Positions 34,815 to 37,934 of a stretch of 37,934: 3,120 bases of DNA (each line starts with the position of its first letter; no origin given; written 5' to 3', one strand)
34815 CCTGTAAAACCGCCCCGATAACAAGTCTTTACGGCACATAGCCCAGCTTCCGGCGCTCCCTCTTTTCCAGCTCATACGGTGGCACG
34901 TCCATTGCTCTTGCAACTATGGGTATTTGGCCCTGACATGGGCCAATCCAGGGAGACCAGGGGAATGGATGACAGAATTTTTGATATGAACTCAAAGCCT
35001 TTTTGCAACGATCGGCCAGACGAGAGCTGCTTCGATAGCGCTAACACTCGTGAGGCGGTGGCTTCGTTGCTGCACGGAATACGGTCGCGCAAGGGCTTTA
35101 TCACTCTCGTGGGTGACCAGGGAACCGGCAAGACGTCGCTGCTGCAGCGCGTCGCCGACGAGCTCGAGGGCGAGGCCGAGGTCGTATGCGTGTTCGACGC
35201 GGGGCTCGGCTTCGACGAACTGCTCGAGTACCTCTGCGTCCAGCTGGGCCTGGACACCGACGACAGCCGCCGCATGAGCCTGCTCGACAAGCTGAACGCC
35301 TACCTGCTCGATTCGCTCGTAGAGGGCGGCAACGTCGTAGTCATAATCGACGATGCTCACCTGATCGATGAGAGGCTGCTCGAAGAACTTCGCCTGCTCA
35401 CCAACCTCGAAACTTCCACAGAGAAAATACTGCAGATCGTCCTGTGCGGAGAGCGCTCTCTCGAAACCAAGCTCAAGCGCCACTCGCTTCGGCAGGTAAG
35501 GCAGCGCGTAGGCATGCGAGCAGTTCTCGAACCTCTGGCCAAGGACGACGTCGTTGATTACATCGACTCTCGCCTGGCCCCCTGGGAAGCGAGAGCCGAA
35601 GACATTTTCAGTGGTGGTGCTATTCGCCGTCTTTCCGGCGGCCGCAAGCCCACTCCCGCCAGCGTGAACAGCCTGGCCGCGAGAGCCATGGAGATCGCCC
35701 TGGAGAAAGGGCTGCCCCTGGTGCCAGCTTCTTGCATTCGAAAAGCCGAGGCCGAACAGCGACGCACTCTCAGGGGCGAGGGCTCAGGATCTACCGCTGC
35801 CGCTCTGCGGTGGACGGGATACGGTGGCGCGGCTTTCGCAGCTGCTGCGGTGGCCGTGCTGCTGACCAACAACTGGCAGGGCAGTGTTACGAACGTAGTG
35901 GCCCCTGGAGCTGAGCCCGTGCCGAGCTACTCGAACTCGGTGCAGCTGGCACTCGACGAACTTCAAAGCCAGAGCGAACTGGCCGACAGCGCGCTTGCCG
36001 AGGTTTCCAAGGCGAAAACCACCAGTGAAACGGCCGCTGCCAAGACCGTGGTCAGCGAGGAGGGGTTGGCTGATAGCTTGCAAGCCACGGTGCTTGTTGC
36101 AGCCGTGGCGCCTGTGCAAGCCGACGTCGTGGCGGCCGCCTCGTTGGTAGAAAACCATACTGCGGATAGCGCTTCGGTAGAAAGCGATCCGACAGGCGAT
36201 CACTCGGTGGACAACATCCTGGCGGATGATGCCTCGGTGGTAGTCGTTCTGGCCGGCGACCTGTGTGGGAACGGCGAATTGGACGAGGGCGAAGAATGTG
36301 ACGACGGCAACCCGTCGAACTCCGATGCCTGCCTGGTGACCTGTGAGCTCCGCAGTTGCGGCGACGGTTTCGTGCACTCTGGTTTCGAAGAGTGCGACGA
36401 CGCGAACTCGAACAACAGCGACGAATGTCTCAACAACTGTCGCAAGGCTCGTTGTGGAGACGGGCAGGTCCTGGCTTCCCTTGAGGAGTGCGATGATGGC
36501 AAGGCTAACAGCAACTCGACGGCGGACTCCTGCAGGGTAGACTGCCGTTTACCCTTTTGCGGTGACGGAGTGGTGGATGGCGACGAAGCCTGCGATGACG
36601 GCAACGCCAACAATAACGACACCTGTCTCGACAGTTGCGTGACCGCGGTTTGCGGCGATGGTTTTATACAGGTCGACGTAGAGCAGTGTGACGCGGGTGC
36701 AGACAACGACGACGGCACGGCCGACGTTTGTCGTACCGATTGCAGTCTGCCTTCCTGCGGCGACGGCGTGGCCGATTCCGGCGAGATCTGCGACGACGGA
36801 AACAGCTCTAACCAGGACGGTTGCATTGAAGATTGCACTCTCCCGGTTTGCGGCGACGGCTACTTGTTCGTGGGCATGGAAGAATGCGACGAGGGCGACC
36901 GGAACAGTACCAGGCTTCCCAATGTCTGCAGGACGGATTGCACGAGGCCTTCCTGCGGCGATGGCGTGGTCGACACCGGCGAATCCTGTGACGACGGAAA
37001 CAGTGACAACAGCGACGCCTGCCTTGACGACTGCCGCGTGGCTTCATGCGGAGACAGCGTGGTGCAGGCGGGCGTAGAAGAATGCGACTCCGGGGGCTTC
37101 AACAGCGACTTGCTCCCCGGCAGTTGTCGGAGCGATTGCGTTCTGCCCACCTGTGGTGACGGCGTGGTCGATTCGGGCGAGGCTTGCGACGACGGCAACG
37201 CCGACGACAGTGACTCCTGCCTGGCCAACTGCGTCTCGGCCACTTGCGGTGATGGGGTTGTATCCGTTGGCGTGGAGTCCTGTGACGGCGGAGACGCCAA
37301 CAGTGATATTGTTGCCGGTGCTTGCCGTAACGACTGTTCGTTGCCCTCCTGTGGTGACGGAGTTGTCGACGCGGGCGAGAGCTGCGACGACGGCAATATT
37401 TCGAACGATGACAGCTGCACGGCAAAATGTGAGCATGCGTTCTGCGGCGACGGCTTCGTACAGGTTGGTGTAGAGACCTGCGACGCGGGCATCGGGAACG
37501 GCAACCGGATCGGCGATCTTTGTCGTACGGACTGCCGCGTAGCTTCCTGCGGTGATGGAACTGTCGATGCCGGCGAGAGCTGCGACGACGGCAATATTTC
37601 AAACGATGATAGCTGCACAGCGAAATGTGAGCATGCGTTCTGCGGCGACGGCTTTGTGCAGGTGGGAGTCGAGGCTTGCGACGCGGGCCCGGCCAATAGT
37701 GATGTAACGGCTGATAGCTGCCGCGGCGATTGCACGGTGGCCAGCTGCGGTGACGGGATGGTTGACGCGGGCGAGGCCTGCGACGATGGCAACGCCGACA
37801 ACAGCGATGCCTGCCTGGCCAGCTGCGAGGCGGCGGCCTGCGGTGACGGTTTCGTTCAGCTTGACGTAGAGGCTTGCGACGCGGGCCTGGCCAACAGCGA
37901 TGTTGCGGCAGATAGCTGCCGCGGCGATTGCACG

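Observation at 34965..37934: Largest gene in the window is absent from the ORF track: ExeA/GspA-like AAA+ ATPase, TM, then at least 17 cysteine-rich repeats, open at the 3' edge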

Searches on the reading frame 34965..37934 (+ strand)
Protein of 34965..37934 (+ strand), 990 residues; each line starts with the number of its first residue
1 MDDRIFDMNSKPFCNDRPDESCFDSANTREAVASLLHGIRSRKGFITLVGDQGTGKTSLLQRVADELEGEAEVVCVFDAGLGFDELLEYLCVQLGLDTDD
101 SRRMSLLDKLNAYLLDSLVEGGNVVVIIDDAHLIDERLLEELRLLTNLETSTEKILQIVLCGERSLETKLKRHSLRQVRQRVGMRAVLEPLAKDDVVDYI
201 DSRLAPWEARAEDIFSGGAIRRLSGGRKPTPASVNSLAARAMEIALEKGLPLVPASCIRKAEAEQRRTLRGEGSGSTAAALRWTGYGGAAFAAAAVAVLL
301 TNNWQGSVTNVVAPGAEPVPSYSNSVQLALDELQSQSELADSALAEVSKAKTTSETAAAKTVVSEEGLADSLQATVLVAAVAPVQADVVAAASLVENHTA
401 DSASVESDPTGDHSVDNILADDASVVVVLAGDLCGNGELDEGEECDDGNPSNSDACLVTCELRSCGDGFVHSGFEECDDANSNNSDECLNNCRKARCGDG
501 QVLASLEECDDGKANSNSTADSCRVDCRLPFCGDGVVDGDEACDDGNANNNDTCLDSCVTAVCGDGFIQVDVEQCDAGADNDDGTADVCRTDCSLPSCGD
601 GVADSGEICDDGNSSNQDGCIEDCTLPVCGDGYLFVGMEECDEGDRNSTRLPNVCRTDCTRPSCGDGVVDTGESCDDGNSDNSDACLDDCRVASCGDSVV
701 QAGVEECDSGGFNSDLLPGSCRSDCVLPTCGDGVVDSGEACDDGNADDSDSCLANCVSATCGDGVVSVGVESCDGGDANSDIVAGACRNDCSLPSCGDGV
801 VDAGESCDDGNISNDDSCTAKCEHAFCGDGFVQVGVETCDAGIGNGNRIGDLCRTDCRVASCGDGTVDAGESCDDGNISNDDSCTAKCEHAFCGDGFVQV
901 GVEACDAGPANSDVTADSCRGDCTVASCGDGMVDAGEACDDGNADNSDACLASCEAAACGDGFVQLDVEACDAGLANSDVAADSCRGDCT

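Call 4: search_protein_families(library=pfam, proteins=[window:34965-37934:+], max_evalue=0.01)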
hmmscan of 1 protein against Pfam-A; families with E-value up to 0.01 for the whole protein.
window:34965-37934:+ (990 aa): 8 families
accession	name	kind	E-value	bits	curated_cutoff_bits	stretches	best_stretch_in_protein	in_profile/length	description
PF13948.11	DUF4215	-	9.7e-50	167.1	27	7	527-558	17-46/47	Domain of unknown function (DUF4215)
PF13401.12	AAA_22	-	1.9e-21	77.1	27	1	40-170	2-130/130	AAA domain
PF13191.12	AAA_16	-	2.3e-09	38.4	32.6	1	28-152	8-162/167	AAA ATPase domain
PF13481.12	AAA_25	-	0.00039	20.5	27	1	25-64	15-54/195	AAA domain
PF13604.12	AAA_30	-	0.00058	20.1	27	0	39-151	14-115/191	AAA domain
PF25199.1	nSTAND_NTPase5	-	0.0027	18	34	0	29-166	22-135/145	Novel STAND NTPase 5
PF13923.12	zf-C3HC4_2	-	0.0032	17.7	27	0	817-832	13-28/40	Zinc finger, C3HC4 type (RING finger)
PF00931.28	NB-ARC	-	0.0069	16.1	23.5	0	32-142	8-118/248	NB-ARC domain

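Call 5: search_protein_families(library=ncbifam, proteins=[window:34965-37934:+], max_evalue=0.01)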
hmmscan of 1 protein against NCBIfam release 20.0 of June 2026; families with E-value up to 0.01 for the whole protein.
window:34965-37934:+ (990 aa): 4 families
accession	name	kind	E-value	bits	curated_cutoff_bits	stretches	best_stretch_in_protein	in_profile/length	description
TIGR02232.1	myxo_disulf_rpt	repeat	5.1e-55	183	20.8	10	927-955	3-31/38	cysteine-rich acidic repeat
TIGR03015.1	pepcterm_ATPase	hypoth_equivalog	8.5e-44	150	324.5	1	3-244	3-245/269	XrtA/PEP-CTERM system-associated ATPase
TIGR03420.1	DnaA_homol_Hda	equivalog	0.0035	16.9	194.8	0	25-79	19-74/226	DnaA regulatory inactivator Hda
NF008428.0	PRK11264.1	equivalog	0.0043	16.3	406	0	116-184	23-89/250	L-cystine ABC transporter ATP-binding protein TcyN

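Call 89: search_protein_families(library=padloc, proteins=[window:34965-37934:+], max_evalue=0.01)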
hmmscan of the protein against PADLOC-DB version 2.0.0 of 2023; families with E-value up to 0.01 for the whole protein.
window:34965-37934:+ (990 aa): 2 families
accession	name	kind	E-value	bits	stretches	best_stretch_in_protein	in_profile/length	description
PDLC04547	PDC-M26A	-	0.00064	16.4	1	39-89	329-378/724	-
PDLC04140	mad8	-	0.0045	14.5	1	43-106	27-70/314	mads_8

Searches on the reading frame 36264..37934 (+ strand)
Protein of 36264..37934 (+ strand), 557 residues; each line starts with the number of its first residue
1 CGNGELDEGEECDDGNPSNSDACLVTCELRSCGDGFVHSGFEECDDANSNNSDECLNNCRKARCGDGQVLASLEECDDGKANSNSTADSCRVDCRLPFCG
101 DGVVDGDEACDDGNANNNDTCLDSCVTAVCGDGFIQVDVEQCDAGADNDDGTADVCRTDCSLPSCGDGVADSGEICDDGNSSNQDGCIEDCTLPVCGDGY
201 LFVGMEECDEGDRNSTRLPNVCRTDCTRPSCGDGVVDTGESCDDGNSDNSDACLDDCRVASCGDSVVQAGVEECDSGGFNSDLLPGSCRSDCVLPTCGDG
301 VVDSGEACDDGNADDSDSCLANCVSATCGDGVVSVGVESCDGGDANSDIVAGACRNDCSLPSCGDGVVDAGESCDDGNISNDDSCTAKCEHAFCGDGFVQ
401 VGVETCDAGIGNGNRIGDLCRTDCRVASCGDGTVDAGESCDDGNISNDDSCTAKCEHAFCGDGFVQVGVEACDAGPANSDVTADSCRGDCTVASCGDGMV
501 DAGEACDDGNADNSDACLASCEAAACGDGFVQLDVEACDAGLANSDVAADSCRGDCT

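Call 38: search_solved_structures(query=window:36264-37934:+, max_evalue=1, show_alignments=2)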
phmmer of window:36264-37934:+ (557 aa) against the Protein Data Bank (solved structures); distinct sequences matched with E-value up to 1: 0.

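Call 48: find_homologous_proteins(query=window:36264-37934:+, max_evalue=0.001)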
Query window:36264-37934:+ (557 aa): 7409 proteins with E <= 0.001 among 8000 candidates; the best 120 are listed.
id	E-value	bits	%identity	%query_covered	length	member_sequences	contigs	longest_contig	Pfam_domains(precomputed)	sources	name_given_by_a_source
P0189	9.7e-154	532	45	84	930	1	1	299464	PF13948.12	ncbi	-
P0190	2.8e-128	447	49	60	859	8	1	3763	PF17963.8,PF17892.8,PF13948.12,PF17803.8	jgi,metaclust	metaclust:\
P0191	4.9e-127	443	53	83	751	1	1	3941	PF13948.12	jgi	jgi:cysteine-rich repeat protein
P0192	3.5e-121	424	42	97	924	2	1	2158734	PF13948.12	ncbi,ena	-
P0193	1.3e-118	415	47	80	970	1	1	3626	PF22352.3,PF13948.12,PF17957.8,PF19077.7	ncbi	-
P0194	3.7e-117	411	44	75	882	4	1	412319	PF00415.25,PF13948.12,PF13540.13,PF25390.2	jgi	jgi:cysteine-rich repeat protein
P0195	3.1e-116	408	38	96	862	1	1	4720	PF13948.12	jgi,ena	-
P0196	3.5e-116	407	48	68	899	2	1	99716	PF13948.12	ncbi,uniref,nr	ncbi:DUF4215 domain-containing protein [Polyangium sp. 15x6]|uniref:DUF4215 domain-containing protei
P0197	1.3e-113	399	50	71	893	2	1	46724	PF17963.8,PF17892.8,PF13948.12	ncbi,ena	-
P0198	1.9e-113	398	39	89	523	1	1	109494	PF13948.12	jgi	jgi:cysteine-rich repeat protein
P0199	1.0e-112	396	46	82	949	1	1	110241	PF17963.8,PF17892.8,PF13948.12,PF17803.8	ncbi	ncbi:MAG: DUF4215 domain-containing protein [Kofleriaceae bacterium]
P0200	1.8e-112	395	35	100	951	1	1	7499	PF13948.12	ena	-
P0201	6.1e-112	393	35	100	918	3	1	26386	PF13948.12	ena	-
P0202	2.8e-111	391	50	94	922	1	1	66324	PF04151.22,PF13948.12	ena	-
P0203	3.5e-111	391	45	91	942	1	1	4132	PF13948.12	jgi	jgi:cysteine-rich repeat protein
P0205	6.2e-111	390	51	67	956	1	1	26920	PF13948.12,PF13401.13,PF01637.25,PF00931.29,PF13191.13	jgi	-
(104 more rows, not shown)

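Call 50: find_encoding_contigs(protein=P0205, flank=10000, max_places=4)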
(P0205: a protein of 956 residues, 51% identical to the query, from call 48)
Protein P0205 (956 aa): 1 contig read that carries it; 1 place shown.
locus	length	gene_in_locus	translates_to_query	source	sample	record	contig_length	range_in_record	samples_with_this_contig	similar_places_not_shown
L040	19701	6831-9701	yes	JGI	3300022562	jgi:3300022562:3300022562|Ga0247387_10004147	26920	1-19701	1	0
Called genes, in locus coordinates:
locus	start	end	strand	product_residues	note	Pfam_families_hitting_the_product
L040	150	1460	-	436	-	-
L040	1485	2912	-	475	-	-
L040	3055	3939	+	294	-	PF00989:PAS (weak), PF13188:PAS_8 (faint), PF08448:PAS_4, PF00989:PAS (weak), PF08447:PAS_3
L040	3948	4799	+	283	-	PF00296:Bac_luciferase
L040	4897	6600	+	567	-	PF00749:tRNA-synt_1c, PF03950:tRNA-synt_1c_C, PF20974:tRNA-synt_1c_C2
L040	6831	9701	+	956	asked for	PF00931:NB-ARC (weak), PF01637:ATPase_2 (faint), PF13191:AAA_16, PF13401:AAA_22, PF13948:DUF4215 (weak)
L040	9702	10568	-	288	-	-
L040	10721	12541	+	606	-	PF00501:AMP-binding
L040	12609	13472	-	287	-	PF00296:Bac_luciferase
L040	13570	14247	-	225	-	PF04367:DUF502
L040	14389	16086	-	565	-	-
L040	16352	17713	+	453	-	PF07690:MFS_1, PF13347:MFS_2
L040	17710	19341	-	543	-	PF02805:Ada_Zn_binding, PF00165:HTH_AraC (faint), PF12833:HTH_18, PF06029:AlkA_N, PF00730:HhH-GPD (weak)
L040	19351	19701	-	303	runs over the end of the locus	PF13417:GST_N_3, PF13409:GST_N_2, PF00043:GST_C (weak), PF13410:GST_C_2, PF25907:DUF7962 (faint), PF14497:GST_C_3 (weak)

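Call 88: list_cluster_members(proteins=[P0205, P0311, P0320, P0330, P0002, P0310, P0332, P0001])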
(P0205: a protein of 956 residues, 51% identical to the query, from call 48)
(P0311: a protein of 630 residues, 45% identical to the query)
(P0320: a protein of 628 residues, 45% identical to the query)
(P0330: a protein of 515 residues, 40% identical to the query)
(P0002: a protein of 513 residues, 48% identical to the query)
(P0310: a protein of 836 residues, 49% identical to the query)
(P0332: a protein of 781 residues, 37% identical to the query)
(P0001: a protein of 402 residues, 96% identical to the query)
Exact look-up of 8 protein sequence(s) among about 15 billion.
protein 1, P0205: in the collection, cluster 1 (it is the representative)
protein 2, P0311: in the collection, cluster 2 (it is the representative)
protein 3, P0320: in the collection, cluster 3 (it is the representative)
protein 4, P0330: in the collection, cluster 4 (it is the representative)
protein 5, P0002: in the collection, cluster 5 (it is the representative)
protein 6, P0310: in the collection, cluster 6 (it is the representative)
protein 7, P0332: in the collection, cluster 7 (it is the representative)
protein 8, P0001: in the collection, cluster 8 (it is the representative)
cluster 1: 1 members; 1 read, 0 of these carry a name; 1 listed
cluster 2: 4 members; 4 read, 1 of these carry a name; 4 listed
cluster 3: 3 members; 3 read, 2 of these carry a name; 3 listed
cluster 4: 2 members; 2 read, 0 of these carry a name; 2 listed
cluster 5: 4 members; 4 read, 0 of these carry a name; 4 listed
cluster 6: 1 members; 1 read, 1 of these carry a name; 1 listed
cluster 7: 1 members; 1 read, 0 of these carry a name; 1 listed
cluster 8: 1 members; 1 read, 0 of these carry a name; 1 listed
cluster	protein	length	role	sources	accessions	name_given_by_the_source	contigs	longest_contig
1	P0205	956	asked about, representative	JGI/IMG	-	-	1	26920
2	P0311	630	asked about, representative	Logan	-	-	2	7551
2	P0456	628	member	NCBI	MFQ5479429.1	MAG: AAA family ATPase, partial [Candidatus Binatia bacterium]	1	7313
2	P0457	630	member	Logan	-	-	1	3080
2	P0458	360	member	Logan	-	-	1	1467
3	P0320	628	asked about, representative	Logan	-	-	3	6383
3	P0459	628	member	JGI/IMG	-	cysteine-rich repeat protein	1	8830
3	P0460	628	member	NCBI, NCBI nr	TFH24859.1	MAG: DUF4215 domain-containing protein [Myxococcales bacterium]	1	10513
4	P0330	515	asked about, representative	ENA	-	-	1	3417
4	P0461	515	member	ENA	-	-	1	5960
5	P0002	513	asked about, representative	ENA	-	-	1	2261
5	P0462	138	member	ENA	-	-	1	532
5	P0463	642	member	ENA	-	-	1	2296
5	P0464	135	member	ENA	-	-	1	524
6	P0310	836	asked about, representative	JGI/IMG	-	general secretion pathway protein A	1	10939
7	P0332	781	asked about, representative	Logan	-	-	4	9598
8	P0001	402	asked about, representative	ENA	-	-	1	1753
